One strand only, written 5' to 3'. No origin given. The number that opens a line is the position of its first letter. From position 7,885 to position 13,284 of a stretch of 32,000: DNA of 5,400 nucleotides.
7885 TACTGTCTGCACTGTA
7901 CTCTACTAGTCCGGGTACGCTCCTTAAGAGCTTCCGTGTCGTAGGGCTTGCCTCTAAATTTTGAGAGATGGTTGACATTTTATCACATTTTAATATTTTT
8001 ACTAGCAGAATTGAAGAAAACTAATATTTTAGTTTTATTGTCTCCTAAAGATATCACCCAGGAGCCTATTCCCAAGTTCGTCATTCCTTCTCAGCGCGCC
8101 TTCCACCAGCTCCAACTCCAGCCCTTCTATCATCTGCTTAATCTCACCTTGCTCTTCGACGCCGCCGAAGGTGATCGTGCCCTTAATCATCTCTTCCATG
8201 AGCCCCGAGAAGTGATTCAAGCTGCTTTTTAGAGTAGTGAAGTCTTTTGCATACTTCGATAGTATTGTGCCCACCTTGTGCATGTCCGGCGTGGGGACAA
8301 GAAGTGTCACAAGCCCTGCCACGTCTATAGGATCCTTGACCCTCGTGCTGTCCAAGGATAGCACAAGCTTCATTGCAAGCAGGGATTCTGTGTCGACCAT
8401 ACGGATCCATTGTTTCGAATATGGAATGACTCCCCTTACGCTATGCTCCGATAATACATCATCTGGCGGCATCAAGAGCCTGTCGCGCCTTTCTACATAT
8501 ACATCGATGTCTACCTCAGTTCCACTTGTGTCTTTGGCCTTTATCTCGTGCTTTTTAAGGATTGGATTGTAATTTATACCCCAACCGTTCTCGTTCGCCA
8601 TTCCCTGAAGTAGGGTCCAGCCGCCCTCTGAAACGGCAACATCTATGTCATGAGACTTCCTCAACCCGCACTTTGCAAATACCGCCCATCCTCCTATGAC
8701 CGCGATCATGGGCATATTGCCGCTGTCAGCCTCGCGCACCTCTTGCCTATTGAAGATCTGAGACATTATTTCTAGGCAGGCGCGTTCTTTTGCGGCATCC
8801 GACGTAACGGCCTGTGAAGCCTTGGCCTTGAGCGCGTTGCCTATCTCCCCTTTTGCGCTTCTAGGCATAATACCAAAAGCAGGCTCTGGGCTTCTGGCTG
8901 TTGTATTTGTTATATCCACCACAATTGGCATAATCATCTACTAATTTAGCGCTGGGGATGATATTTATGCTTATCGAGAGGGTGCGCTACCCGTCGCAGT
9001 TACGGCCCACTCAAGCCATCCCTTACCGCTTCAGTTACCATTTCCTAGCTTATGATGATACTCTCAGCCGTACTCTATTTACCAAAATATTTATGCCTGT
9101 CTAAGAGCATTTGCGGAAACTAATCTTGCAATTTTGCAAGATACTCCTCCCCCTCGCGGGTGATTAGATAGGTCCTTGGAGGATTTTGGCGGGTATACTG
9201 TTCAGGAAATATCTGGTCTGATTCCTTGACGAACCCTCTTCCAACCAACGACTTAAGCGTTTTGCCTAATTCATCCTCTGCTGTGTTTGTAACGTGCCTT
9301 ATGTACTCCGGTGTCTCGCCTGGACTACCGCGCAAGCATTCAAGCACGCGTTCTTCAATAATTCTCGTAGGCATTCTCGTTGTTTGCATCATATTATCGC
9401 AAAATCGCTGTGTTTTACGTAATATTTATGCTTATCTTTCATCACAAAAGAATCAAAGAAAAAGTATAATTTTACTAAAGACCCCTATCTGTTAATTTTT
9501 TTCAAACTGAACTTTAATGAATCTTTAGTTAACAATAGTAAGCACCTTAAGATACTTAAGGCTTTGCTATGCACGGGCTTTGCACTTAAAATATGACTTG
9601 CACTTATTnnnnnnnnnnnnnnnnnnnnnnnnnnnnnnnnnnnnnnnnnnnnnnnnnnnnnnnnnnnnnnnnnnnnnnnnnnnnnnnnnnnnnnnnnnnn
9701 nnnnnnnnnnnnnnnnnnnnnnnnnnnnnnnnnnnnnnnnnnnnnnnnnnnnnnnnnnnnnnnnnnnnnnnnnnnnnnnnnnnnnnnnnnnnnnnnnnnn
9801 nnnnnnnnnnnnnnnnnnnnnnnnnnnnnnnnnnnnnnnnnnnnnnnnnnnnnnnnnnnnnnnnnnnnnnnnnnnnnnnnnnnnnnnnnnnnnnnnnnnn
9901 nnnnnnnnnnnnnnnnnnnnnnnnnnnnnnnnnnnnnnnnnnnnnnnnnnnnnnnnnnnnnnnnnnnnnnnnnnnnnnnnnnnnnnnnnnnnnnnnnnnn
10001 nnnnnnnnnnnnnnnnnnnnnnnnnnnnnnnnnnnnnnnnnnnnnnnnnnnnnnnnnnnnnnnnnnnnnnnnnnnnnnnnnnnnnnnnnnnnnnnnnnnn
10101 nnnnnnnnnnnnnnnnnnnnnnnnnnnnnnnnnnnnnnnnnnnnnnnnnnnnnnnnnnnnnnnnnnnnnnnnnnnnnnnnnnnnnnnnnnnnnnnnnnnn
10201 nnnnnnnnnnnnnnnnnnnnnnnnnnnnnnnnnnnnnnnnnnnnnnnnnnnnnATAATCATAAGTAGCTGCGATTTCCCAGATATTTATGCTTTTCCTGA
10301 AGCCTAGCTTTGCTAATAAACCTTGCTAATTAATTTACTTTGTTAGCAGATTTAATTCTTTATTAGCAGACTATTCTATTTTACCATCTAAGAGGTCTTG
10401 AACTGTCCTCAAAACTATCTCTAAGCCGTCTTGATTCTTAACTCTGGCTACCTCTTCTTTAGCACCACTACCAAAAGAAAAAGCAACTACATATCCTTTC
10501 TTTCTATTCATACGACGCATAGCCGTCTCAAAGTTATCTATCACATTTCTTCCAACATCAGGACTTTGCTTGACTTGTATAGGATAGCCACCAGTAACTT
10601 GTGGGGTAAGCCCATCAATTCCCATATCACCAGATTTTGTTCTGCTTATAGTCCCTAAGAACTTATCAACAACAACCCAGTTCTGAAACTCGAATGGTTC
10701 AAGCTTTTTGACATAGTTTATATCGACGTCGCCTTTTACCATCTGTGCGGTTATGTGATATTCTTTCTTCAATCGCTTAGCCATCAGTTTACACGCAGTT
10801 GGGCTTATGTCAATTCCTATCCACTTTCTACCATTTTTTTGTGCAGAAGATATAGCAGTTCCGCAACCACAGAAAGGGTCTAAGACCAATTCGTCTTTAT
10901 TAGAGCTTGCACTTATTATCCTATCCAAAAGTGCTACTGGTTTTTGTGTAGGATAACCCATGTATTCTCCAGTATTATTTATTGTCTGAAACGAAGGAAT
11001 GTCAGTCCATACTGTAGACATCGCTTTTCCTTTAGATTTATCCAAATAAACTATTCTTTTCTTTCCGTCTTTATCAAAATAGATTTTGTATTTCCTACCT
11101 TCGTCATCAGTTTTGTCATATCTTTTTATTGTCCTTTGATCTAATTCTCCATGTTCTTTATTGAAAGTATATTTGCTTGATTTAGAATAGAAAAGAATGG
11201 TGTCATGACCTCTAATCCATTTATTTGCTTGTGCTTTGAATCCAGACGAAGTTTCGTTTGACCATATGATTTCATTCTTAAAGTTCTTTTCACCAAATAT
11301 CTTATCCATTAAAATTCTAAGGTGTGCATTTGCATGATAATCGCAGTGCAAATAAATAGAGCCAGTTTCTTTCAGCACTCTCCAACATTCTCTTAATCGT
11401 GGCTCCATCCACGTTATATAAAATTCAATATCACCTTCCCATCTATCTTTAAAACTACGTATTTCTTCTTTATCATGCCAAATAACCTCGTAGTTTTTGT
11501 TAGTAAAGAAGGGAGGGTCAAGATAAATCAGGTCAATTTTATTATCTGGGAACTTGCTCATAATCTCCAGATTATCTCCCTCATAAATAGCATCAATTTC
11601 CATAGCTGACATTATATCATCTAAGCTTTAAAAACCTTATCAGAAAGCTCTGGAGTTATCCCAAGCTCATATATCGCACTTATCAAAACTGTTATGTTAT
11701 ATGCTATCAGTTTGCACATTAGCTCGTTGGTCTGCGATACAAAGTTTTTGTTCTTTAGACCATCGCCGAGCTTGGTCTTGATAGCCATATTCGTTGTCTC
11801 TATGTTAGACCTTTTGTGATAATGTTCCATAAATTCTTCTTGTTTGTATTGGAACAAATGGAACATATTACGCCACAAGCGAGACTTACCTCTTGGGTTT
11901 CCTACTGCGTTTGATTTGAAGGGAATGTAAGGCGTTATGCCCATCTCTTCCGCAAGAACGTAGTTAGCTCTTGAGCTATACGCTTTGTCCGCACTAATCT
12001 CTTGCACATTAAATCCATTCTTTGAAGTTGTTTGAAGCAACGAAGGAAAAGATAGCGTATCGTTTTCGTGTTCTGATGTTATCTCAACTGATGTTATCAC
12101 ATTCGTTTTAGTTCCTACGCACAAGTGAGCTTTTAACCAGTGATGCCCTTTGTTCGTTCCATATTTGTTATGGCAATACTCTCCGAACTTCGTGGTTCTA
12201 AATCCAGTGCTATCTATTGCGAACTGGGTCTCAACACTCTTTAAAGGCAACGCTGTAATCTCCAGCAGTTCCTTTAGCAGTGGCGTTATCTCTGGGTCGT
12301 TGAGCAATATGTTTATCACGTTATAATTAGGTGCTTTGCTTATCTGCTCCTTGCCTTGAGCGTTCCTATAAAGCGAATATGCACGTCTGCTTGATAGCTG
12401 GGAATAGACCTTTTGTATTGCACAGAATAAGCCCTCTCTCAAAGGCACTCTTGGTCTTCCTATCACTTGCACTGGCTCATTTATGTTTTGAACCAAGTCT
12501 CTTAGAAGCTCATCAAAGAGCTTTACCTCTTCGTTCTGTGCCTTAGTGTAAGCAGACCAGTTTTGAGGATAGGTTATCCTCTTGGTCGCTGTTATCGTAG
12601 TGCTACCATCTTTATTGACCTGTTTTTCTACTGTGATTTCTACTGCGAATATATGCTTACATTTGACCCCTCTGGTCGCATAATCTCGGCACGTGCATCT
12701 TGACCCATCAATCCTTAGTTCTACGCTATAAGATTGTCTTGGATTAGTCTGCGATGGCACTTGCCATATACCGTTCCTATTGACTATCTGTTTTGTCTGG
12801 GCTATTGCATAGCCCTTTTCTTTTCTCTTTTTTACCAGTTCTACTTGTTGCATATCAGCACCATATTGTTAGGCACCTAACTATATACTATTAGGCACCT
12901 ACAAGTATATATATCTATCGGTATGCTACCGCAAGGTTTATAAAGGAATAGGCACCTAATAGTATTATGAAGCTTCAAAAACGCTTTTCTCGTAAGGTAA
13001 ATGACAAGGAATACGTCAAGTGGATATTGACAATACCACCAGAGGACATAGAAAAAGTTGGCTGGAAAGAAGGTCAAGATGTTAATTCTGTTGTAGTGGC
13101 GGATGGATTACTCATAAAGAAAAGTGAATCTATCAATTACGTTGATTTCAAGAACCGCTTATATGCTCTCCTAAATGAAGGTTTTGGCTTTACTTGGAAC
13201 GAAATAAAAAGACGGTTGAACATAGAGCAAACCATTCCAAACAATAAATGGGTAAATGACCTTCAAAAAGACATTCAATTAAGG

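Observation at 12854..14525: Transposon cargo operon: AbrB-wH-DUF488 fusion coupled to a Cys-rich unknown, behind three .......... boxes (candidate novel two-gene system)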

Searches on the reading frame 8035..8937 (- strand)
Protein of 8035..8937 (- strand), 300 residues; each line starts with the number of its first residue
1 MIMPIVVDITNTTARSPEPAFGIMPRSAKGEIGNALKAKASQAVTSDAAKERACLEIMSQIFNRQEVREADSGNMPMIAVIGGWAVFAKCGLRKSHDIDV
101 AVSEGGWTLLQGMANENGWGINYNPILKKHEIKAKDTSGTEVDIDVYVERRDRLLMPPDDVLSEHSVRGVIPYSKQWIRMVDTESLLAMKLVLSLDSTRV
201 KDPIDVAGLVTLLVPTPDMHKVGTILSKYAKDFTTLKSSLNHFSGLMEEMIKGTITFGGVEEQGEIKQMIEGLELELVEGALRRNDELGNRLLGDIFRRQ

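Call 50: search_protein_families(library=pfam, proteins=[window:8035-8937:-], max_evalue=0.01)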
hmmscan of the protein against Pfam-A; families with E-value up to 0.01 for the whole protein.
window:8035-8937:- (300 aa): 1 family
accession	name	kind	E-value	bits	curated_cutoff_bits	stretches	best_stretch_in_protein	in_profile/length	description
PF08843.17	AbiEii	-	0.0022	18.4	22.5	0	135-220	95-179/238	Nucleotidyl transferase AbiEii toxin, Type IV TA system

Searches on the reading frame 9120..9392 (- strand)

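Call 3: search_protein_families(library=pfam, proteins=[window:9120-9392:-], max_evalue=0.1)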
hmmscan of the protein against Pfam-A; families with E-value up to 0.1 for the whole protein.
window:9120-9392:- (90 aa): 1 family
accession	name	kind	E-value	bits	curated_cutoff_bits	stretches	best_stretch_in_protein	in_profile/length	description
PF14947.12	HTH_45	-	0.022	15.2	25.5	1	34-89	28-70/77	Winged helix-turn-helix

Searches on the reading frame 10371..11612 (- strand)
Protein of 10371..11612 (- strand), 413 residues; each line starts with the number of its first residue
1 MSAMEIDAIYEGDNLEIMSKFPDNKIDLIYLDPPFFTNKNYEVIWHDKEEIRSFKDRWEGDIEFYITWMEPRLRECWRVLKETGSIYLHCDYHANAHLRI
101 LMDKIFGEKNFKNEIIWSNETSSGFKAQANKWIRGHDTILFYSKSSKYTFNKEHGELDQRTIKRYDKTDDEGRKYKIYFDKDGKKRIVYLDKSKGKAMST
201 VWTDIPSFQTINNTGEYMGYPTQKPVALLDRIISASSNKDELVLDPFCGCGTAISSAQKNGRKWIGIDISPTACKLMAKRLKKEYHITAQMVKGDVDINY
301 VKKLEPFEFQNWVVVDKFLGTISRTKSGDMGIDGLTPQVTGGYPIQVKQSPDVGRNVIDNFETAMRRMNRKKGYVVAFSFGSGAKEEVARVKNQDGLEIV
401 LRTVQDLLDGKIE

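Call 3: search_protein_families(library=pfam, proteins=[window:10371-11612:-], max_evalue=0.1)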
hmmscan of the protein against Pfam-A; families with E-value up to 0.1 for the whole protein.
window:10371-11612:- (413 aa): 15 families
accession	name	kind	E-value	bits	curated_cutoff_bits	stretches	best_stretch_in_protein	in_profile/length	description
PF01555.25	N6_N4_Mtase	-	8.4e-50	170.2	26.7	1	26-278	1-220/221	DNA methylase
PF13649.12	Methyltransf_25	-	6.2e-06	27.3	27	1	243-296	1-55/97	Methyltransferase domain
PF04471.18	Mrr_cat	-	7.3e-06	26.5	21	1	323-406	26-110/115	Restriction endonuclease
PF08241.18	Methyltransf_11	-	1.2e-05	26.2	21.2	1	248-296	5-51/95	Methyltransferase domain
PF13847.12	Methyltransf_31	-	4.2e-05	23.7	27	1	238-296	2-63/145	Methyltransferase domain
PF09445.16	Methyltransf_15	-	0.00052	20.1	22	1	241-297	2-59/165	RNA cap guanine-N2 methyltransferase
PF03602.21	Cons_hypoth95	-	0.0011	19.2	24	0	10-44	96-132/182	Conserved hypothetical protein 95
PF02475.24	TRM5-TYW2_MTfase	-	0.0054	17.1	28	1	233-291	30-89/164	TRM5/TYW2 methyltransferase domain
PF05724.17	TPMT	-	0.013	15.7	26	1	220-286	17-84/218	Thiopurine S-methyltransferase (TPMT)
PF02086.21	MethyltransfD12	-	0.024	14.8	22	0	228-283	8-64/253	D12 class N6 adenine-specific DNA methyltransferase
PF05175.20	MTS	-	0.04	14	23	0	239-299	31-93/170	Methyltransferase small domain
PF01170.24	UPF0020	-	0.07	13.2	22.3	0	236-302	25-90/197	RMKL-like, methyltransferase domain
PF08242.18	Methyltransf_12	-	0.072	14.3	30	0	248-292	5-51/98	Methyltransferase domain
PF22722.2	NA-iREase1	-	0.072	13.5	27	0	326-408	21-105/106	NACHT-associated inactive Restriction Endonuclease 1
PF13670.12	PepSY_2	-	0.083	13.3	24.3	0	170-197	51-79/83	Peptidase propeptide and YPEB domain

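Call 4: search_protein_families(library=padloc, proteins=[window:10371-11612:-], max_evalue=0.1)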
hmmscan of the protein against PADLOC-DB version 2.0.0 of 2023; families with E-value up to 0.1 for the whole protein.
window:10371-11612:- (413 aa): 77 families (the best 25 are shown)
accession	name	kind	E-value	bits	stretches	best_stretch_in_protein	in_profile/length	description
PDLC03339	MTase_II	-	1e-74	249.7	1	5-376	2-360/399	Type II methyltransferase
PDLC03354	MTase_II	-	7.6e-54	181.3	2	23-177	82-240/425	Type II methyltransferase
PDLC03300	MTase_II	-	1.2e-50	170.3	2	6-154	11-173/302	Type II methyltransferase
PDLC03371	MTase_II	-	9e-48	161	1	4-285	8-256/260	Type II methyltransferase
PDLC03299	MTase_II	-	9.1e-45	151.4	1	8-299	16-275/296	Type II methyltransferase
PDLC03638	MTase_III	-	2.7e-38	129.8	2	17-170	395-534/816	Type III methyltransferase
PDLC03216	MTase_II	-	9.5e-37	124.8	2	3-153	8-159/364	Type II methyltransferase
PDLC03636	MTase_III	-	2.5e-36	123.6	2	24-174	67-202/575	Type III methyltransferase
PDLC03633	MTase_III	-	6.6e-35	118.9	1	23-322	97-392/616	Type III methyltransferase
PDLC03635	MTase_III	-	8.2e-35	118.6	2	20-176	235-381/708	Type III methyltransferase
PDLC03265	MTase_II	-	4.2e-34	116.5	2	8-150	26-154/333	Type II methyltransferase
PDLC03644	MTase_III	-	1.9e-31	107.4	2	8-186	40-230/542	Type III methyltransferase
PDLC03738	oMTase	-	6.3e-31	105.4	2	4-153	18-169/376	orphan methyltransferase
PDLC03387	MTase_II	-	7e-30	102.2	2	111-284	142-278/289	Type II methyltransferase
PDLC03238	MTase_II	-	4.1e-28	96.6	1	5-284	122-366/428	Type II methyltransferase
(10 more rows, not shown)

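Call 5: search_protein_families(library=ncbifam, proteins=[window:10371-11612:-], max_evalue=0.1)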
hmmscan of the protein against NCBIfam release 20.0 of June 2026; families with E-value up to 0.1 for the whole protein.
window:10371-11612:- (413 aa): 15 families
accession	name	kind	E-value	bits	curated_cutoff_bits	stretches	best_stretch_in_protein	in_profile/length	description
NF008572.0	PRK11524.1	equivalog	2.6e-38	131.8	292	1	7-293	15-268/294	adenine-specific DNA-methyltransferase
NF050803.1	DnaMtaseCcrMCaul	equivalog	5.8e-32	111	830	2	218-292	184-258/350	adenine-specific DNA-methyltransferase CcrM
NF010253.0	PRK13699.1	subfamily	5e-17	62.3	244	2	206-283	131-207/226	DNA methyltransferase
NF011527.0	PRK14968.1-1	equivalog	5.8e-05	22.9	242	0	226-279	21-75/192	putative methyltransferase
NF043040.1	corrin_prot_MT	hypoth_equivalog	0.0002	20.9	180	1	228-285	30-87/216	corrinoid protein-associated methyltransferase CpaM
NF047732.1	tRNAMtaseTrm5bMeth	equivalog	0.00025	20.1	500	1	233-283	192-241/337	tRNA (guanine(37)-N1)-methyltransferase Trm5b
TIGR01934.1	MenG_MenH_UbiE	subfamily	0.00027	20.3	158.35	1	236-296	36-97/223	ubiquinone/menaquinone biosynthesis methyltransferase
TIGR01177.1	TIGR01177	hypoth_equivalog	0.00091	18.6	316.55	1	238-303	181-244/330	TIGR01177 family methyltransferase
NF011529.0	PRK14968.1-3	equivalog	0.0013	18.2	162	1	228-295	26-90/198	putative methyltransferase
NF045667.1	MTase_DVU1556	equivalog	0.0027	17.2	155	0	235-283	18-67/213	DVU_1556 family methyltransferase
TIGR03534.1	RF_mod_PrmC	equivalog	0.0035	16.8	199.1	0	233-297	81-148/253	peptide chain release factor N(5)-glutamine methyltransferase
NF001244.0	PRK00216.1-5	equivalog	0.0072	15.6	216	1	237-296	46-109/236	bifunctional demethylmenaquinone methyltransferase/2-methoxy-6-polyprenyl-1,4-benzoquinol methylase UbiE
TIGR00479.1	rumA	equivalog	0.011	14.6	183.55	1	230-316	283-370/432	23S rRNA (uracil(1939)-C(5))-methyltransferase RlmD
TIGR00537.1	hemK_rel_arch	hypoth_equivalog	0.015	15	87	1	232-304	14-83/179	HemK2/MTQ2 family protein methyltransferase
TIGR00095.1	TIGR00095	equivalog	0.058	13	117.5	0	23-55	122-153/194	16S rRNA (guanine(966)-N(2))-methyltransferase RsmD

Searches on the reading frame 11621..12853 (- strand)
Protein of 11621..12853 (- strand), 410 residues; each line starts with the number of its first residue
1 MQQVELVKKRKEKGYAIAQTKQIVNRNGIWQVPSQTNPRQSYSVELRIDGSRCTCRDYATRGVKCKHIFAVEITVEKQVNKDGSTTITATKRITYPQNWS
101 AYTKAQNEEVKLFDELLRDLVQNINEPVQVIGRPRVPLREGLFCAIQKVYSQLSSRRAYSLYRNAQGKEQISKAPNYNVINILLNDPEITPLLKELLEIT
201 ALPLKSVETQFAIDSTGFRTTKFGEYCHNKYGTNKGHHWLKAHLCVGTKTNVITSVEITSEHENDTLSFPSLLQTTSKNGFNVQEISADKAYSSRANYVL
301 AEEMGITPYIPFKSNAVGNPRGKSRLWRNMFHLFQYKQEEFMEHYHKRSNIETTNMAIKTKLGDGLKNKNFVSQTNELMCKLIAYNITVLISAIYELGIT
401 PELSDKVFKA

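Call 3: search_protein_families(library=pfam, proteins=[window:11621-12853:-], max_evalue=0.1)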
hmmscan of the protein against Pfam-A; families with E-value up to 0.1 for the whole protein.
window:11621-12853:- (410 aa): 2 families
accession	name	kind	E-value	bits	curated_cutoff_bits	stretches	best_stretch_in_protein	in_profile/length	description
PF01609.27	DDE_Tnp_1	-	5.9e-24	85.4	23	1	208-387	4-200/200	Transposase DDE domain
PF04434.22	SWIM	-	7.8e-05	22.6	19.6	1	47-74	6-36/38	SWIM zinc finger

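Call 4: search_protein_families(library=padloc, proteins=[window:11621-12853:-], max_evalue=0.1)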
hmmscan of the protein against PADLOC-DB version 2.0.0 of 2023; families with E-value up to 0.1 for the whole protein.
window:11621-12853:- (410 aa): 0 families

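Call 5: search_protein_families(library=ncbifam, proteins=[window:11621-12853:-], max_evalue=0.1)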
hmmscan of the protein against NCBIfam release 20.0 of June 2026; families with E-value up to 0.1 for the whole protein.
window:11621-12853:- (410 aa): 9 families
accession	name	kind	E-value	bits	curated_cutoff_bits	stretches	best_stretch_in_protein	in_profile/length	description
NF033579.1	transpos_IS5_2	equivalog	1.1e-39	136.6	140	1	142-388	48-288/289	IS5 family transposase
NF033551.1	transpos_IS1182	equivalog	6.3e-16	58.3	270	1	241-314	269-343/488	IS1182 family transposase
NF033581.1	transpos_IS5_4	equivalog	1.4e-08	34.4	140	1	227-362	142-258/285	IS5 family transposase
NF033592.1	transpos_IS4_1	equivalog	1e-07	31.4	115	2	210-294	108-188/332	IS4 family transposase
NF033580.1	transpos_IS5_3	equivalog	1.7e-05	24.5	110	1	204-319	85-207/258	IS5 family transposase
NF033593.1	transpos_ISNCY_1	equivalog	4.5e-05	22.3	325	1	248-388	309-440/444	ISNCY family transposase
NF033541.0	transpos_ISH3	equivalog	0.00077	18.7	225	0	229-312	94-176/298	ISH3 family transposase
NF033578.1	transpos_IS5_1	equivalog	0.0025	17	275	0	242-390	286-416/419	IS5 family transposase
NF033539.1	transpos_IS1380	equivalog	0.016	13.9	180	1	332-392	317-376/419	IS1380 family transposase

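Call 79: find_related_loci(query=A7, collection=metagenome_contigs, flank=4000)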
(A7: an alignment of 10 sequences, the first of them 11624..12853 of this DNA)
Query A7 (410 aa) in metagenome_contigs; peptide patterns used: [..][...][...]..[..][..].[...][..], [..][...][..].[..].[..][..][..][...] (x = any residue, [..] = any of these).
600 stretches matched a pattern (row limit reached: there are more); 482 encode a relative of the query (tblastn E <= 1e-3); the best 80 are kept; 80 distinct loci.
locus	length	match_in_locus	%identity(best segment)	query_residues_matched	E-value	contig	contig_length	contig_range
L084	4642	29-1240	60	1-403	3e-162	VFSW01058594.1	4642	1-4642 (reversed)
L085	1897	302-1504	59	1-403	1e-169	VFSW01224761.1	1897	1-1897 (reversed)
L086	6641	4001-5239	58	1-403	3e-156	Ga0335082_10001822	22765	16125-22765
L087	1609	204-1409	57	3-403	9e-166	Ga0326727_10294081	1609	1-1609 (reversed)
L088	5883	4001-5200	58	1-401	4e-151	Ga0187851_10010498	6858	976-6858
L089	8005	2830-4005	57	10-403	4e-148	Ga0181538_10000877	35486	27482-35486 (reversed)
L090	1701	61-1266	55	1-403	6e-160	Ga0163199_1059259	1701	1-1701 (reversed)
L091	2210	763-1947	55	7-403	3e-156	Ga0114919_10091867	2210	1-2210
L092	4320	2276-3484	54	1-405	3e-148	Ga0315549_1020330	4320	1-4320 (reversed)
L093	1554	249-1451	56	3-403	5e-158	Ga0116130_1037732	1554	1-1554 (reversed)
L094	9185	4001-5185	54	5-404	6e-142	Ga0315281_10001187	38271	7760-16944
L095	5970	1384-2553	53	13-404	2e-142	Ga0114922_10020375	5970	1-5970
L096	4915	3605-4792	53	7-404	3e-141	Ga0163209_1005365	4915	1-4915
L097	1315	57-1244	52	10-407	6e-152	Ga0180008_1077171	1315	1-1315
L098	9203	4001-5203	52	3-405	7e-137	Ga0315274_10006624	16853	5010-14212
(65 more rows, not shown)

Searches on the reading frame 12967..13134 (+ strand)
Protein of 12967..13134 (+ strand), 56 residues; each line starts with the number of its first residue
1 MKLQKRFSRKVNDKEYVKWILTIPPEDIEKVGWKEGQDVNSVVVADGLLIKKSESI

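Call 63: search_solved_structures(query=A4, max_evalue=10, show_alignments=2)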
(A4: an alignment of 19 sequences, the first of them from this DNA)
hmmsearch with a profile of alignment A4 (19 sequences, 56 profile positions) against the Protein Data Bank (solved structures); distinct sequences matched with E-value up to 10: 1.
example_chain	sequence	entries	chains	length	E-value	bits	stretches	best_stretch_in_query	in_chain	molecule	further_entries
1gug_A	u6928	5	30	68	0.11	15.4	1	22-50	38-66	MOLYBDATE BINDING PROTEIN II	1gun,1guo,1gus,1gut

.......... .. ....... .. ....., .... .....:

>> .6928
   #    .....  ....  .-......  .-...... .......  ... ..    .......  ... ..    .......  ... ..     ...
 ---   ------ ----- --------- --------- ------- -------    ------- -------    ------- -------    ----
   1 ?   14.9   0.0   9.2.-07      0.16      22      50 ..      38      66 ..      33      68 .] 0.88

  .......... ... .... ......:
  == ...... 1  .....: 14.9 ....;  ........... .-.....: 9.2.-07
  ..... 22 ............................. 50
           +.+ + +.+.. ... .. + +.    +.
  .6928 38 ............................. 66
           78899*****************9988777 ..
